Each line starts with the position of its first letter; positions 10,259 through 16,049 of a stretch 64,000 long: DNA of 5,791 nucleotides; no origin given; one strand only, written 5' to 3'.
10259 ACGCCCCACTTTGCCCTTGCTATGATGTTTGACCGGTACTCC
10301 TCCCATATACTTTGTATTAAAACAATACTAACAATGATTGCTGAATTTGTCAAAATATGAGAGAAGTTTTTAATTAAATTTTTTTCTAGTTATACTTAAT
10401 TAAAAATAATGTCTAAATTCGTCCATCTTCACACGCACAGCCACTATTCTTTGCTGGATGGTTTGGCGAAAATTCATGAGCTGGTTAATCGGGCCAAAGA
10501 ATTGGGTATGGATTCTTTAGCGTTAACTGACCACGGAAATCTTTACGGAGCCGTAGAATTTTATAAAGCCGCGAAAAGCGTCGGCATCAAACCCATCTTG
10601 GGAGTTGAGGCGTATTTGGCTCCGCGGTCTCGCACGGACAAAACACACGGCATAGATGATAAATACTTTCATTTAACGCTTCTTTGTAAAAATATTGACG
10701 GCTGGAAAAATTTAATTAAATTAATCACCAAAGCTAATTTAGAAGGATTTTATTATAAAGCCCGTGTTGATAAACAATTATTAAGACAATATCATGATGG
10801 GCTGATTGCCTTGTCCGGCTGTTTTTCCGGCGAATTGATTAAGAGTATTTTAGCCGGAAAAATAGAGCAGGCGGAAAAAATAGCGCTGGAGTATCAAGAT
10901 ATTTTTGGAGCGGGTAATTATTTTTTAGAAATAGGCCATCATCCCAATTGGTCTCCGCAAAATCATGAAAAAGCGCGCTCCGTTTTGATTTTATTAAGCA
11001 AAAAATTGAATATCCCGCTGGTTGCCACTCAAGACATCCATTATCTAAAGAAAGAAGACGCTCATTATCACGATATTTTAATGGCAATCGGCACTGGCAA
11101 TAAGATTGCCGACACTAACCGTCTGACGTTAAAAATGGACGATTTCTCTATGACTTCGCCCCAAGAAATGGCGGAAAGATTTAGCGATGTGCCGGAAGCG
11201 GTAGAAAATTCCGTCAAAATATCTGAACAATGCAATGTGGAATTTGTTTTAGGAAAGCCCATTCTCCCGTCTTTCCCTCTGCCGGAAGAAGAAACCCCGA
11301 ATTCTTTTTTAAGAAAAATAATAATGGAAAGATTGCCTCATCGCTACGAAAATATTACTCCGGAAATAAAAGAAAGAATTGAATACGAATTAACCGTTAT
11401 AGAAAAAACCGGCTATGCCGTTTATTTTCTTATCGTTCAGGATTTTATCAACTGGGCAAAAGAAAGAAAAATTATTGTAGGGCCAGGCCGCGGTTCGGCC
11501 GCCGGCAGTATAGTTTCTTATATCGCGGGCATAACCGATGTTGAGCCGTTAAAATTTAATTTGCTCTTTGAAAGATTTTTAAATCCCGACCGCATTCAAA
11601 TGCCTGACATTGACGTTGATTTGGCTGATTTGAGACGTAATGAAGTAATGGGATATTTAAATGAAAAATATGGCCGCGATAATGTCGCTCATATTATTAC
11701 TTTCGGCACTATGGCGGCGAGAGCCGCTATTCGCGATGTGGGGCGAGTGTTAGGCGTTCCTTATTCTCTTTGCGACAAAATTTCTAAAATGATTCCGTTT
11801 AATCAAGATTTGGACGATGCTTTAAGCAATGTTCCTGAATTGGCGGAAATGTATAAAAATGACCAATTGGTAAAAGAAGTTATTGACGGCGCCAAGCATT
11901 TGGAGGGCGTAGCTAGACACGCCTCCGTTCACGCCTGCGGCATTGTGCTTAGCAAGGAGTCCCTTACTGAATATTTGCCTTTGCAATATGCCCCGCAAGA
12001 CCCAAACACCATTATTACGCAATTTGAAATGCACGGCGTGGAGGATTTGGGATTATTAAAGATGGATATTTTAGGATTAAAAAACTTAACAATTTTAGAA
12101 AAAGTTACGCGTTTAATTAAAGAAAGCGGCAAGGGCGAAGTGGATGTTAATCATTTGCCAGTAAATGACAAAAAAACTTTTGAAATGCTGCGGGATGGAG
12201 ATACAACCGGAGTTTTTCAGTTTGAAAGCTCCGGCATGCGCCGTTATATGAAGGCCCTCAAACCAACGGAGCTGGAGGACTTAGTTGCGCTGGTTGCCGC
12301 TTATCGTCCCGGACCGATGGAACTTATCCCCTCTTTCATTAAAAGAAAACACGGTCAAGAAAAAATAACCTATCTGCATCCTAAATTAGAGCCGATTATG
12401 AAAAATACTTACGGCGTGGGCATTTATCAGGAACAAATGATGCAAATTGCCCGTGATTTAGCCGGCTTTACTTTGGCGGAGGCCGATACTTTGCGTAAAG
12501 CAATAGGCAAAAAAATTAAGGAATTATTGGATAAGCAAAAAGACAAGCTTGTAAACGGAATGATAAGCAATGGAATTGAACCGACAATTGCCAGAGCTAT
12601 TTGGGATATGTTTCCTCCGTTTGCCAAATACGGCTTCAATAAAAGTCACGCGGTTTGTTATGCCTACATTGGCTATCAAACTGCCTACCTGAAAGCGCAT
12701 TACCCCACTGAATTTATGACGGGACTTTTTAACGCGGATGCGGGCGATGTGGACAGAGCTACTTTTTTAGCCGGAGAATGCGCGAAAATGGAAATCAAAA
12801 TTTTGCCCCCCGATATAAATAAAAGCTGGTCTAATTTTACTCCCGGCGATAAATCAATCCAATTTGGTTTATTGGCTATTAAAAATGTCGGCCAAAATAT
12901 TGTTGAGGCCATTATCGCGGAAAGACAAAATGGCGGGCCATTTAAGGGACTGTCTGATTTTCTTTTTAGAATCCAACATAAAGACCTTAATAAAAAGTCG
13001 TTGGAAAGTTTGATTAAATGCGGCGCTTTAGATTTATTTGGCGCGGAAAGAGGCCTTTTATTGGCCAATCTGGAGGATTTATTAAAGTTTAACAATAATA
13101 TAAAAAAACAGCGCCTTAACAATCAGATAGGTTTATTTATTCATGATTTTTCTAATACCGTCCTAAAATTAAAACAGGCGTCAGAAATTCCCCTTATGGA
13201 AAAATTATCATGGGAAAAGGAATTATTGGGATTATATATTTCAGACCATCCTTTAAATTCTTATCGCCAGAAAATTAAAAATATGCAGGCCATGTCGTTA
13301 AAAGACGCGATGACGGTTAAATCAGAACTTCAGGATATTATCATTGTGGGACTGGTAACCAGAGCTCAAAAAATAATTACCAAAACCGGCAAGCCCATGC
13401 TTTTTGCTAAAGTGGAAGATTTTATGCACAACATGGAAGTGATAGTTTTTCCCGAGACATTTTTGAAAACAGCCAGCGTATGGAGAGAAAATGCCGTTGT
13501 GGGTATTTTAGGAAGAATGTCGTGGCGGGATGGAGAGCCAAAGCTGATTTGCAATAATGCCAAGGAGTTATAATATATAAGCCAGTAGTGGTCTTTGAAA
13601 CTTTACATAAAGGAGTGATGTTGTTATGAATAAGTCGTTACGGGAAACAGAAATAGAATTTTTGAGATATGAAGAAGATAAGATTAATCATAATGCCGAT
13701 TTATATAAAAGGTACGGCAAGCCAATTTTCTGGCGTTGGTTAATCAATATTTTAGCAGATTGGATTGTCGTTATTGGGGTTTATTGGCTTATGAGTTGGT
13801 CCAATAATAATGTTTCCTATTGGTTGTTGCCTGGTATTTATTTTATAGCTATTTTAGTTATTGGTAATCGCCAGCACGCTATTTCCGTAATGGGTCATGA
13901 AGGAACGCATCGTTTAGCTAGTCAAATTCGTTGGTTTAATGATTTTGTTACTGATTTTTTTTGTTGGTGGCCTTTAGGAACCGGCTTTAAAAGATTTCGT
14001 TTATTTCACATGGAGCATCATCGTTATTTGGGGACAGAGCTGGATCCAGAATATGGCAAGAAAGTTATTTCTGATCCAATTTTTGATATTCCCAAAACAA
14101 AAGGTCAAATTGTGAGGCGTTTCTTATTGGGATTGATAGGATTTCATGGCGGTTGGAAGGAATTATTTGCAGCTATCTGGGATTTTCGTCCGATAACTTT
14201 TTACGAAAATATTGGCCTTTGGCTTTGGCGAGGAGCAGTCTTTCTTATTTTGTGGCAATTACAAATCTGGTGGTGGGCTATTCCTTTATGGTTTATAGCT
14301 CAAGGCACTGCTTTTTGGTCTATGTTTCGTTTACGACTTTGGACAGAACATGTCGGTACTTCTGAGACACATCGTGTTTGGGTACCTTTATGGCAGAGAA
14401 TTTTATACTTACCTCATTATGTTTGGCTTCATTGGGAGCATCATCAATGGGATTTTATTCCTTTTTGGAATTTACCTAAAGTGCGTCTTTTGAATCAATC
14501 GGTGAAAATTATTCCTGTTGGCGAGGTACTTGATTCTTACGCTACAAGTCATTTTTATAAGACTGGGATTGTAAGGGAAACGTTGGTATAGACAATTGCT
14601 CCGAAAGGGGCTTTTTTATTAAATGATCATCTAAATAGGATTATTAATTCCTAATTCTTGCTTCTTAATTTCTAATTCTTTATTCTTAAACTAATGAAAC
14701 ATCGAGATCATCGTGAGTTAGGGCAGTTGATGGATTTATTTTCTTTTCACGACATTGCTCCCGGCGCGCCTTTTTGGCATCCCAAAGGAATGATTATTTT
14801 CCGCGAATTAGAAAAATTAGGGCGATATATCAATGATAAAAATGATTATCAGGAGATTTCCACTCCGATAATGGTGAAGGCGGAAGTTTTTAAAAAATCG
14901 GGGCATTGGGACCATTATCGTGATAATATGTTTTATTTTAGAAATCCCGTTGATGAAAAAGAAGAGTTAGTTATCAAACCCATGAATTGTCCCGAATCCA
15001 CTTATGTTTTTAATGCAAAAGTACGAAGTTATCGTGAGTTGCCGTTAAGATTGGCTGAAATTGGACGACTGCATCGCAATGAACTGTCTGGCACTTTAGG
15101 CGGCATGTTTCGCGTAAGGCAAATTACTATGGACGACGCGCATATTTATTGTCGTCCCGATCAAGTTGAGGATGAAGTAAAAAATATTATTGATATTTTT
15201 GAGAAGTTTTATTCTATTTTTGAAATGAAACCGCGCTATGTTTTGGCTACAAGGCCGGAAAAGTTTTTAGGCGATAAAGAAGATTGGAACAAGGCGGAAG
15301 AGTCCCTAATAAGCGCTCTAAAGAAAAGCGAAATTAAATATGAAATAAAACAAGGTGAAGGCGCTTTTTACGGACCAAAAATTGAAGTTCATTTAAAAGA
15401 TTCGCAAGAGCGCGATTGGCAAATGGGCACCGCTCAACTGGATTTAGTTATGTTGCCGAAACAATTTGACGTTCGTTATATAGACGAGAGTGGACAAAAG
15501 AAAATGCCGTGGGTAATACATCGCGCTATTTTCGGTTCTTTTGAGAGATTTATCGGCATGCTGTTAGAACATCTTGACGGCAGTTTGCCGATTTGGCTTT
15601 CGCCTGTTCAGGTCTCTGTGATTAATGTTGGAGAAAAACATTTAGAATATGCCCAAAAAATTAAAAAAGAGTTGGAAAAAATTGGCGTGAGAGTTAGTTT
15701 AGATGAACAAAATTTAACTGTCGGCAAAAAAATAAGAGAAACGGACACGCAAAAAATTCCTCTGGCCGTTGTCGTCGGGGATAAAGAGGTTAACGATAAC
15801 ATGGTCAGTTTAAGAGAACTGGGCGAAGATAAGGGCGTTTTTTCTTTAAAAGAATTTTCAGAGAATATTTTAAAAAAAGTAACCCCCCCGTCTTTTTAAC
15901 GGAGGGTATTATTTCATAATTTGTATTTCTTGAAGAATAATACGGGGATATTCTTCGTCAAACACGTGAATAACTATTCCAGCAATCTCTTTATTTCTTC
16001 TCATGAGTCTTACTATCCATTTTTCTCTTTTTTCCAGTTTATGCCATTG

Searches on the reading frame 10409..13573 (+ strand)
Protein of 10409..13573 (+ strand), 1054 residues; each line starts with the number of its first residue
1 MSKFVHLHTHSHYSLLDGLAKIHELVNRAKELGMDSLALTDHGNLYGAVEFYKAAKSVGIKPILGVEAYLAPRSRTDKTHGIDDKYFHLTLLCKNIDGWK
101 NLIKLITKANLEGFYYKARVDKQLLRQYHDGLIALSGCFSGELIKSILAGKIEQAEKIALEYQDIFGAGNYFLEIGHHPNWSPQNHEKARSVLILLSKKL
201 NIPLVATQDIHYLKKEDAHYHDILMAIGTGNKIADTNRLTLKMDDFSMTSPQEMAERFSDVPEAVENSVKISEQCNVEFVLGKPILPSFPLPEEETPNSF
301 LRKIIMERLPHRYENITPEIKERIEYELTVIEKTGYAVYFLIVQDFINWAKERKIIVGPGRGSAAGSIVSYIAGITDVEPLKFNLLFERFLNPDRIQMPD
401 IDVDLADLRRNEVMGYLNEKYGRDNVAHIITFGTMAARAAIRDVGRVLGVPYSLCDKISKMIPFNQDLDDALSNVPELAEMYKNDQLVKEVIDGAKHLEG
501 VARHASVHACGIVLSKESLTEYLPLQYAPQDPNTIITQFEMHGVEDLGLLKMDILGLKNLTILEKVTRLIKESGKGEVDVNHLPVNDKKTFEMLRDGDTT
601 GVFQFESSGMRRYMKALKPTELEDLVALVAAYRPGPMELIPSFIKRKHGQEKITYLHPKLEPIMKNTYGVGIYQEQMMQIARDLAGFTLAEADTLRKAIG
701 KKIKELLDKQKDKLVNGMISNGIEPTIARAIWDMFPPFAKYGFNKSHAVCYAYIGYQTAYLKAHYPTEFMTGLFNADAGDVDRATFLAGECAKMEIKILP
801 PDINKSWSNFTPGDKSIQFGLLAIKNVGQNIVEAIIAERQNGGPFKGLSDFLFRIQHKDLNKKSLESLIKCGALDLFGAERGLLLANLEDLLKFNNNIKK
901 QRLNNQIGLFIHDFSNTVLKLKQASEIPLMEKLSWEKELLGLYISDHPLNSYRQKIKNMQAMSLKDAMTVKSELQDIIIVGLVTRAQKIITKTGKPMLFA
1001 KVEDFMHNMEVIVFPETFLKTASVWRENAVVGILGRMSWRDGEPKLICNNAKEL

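Call 9: search_protein_families(library=pfam, proteins=[window:10409-13573:+])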
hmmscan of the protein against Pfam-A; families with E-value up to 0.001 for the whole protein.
window:10409-13573:+ (1054 aa): 5 families
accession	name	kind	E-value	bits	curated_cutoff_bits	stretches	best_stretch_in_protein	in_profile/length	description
PF07733.18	DNA_pol3_alpha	-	2.3e-101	339.3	23.9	1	300-556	2-260/260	Bacterial DNA polymerase III alpha NTPase domain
PF17657.6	DNA_pol3_finger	-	1.2e-62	210.5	22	1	559-722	1-166/166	Bacterial DNA polymerase III alpha subunit finger domain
PF02811.25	PHP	-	2.9e-58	197.3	26.4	1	6-177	1-163/164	PHP domain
PF14579.12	HHH_6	-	2.1e-28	98.8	25.6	1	796-881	2-87/90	Helix-hairpin-helix motif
PF01336.31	tRNA_anti-codon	-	3.8e-08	33.6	27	1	978-1053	2-74/75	OB-fold nucleic acid binding domain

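Call 68: list_cluster_members(proteins=[window:10409-13573:+, window:16889-18316:-, window:14694-15899:+, window:41790-43028:+, window:60757-61749:+])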
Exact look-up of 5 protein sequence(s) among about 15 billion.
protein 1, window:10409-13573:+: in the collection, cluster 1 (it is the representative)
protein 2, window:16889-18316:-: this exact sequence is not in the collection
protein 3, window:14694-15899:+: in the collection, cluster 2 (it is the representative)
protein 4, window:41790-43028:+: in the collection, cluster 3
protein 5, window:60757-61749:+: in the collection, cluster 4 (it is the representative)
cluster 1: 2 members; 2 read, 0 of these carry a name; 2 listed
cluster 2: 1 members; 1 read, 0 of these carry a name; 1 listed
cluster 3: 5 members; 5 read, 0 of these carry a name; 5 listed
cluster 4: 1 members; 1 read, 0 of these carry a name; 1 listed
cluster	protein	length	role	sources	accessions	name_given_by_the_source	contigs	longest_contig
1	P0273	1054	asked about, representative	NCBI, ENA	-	-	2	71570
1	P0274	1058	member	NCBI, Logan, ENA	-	-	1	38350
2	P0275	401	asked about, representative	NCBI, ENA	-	-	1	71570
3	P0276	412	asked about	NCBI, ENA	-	-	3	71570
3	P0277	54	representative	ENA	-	-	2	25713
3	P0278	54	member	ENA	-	-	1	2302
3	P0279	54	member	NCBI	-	-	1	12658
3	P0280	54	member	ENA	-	-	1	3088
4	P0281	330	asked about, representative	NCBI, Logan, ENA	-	-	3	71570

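Call 84: find_homologous_proteins(query=window:10409-13573:+, max_evalue=1e-100)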
Query window:10409-13573:+ (1054 aa): 8000 proteins with E <= 1e-100 among 8000 candidates; the best 120 are listed.
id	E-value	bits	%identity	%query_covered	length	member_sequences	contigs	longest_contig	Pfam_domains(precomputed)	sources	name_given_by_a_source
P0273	0.0e+0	2404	100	100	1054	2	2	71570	PF02811.27,PF14579.13,PF01336.32,PF17657.7,PF07733.19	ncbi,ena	-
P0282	0.0e+0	2076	84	100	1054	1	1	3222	PF02811.27,PF14579.13,PF01336.32,PF17657.7,PF07733.19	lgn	-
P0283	0.0e+0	1939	78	100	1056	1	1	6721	PF02811.27,PF14579.13,PF01336.32,PF17657.7,PF07733.19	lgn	-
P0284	0.0e+0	1692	69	100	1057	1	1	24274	PF02811.27,PF14579.13,PF01336.32,PF17657.7,PF07733.19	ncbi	-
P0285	0.0e+0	1689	68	100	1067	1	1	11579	PF02811.27,PF14579.13,PF01336.32,PF17657.7,PF07733.19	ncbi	-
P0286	0.0e+0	1657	68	100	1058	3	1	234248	PF02811.27,PF14579.13,PF01336.32,PF17657.7,PF07733.19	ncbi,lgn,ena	-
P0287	0.0e+0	1655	67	100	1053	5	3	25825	PF02811.27,PF14579.13,PF01336.32,PF17657.7,PF07733.19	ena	-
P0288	0.0e+0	1654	67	100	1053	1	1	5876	PF02811.27,PF14579.13,PF01336.32,PF17657.7,PF07733.19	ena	-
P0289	0.0e+0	1649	67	100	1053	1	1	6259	PF02811.27,PF14579.13,PF01336.32,PF17657.7,PF07733.19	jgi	-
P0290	0.0e+0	1647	67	100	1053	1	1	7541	PF02811.27,PF14579.13,PF01336.32,PF17657.7,PF07733.19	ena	-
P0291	0.0e+0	1647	67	100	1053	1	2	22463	PF02811.27,PF14579.13,PF01336.32,PF17657.7,PF07733.19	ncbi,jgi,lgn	-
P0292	0.0e+0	1646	67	100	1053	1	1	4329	PF02811.27,PF14579.13,PF01336.32,PF17657.7,PF07733.19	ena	-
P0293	0.0e+0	1645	66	100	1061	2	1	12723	PF02811.27,PF14579.13,PF01336.32,PF17657.7,PF07733.19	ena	-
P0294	0.0e+0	1644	67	100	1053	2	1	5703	PF02811.27,PF14579.13,PF01336.32,PF17657.7,PF07733.19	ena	-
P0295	0.0e+0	1644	67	100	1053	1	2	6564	PF02811.27,PF14579.13,PF01336.32,PF17657.7,PF07733.19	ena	-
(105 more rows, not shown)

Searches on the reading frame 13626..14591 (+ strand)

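Call 9: search_protein_families(library=pfam, proteins=[window:13626-14591:+])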
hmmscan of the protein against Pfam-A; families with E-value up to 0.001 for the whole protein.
window:13626-14591:+ (321 aa): 1 family
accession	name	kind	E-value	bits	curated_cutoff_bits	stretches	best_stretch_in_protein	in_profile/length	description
PF00487.30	FA_desaturase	-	2e-22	80.6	29.7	1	73-287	7-235/253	Fatty acid desaturase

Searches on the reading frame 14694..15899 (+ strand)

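Call 9: search_protein_families(library=pfam, proteins=[window:14694-15899:+])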
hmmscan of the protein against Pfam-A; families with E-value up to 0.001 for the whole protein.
window:14694-15899:+ (401 aa): 2 families
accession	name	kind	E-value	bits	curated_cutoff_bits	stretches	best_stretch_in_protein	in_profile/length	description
PF00587.30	tRNA-synt_2b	-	4.5e-42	144.6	29.3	1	87-293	6-178/179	tRNA synthetase class II core domain (G, H, P, S and T)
PF03129.25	HGTP_anticodon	-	2e-20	73.2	21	1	306-394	1-93/94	Anticodon binding domain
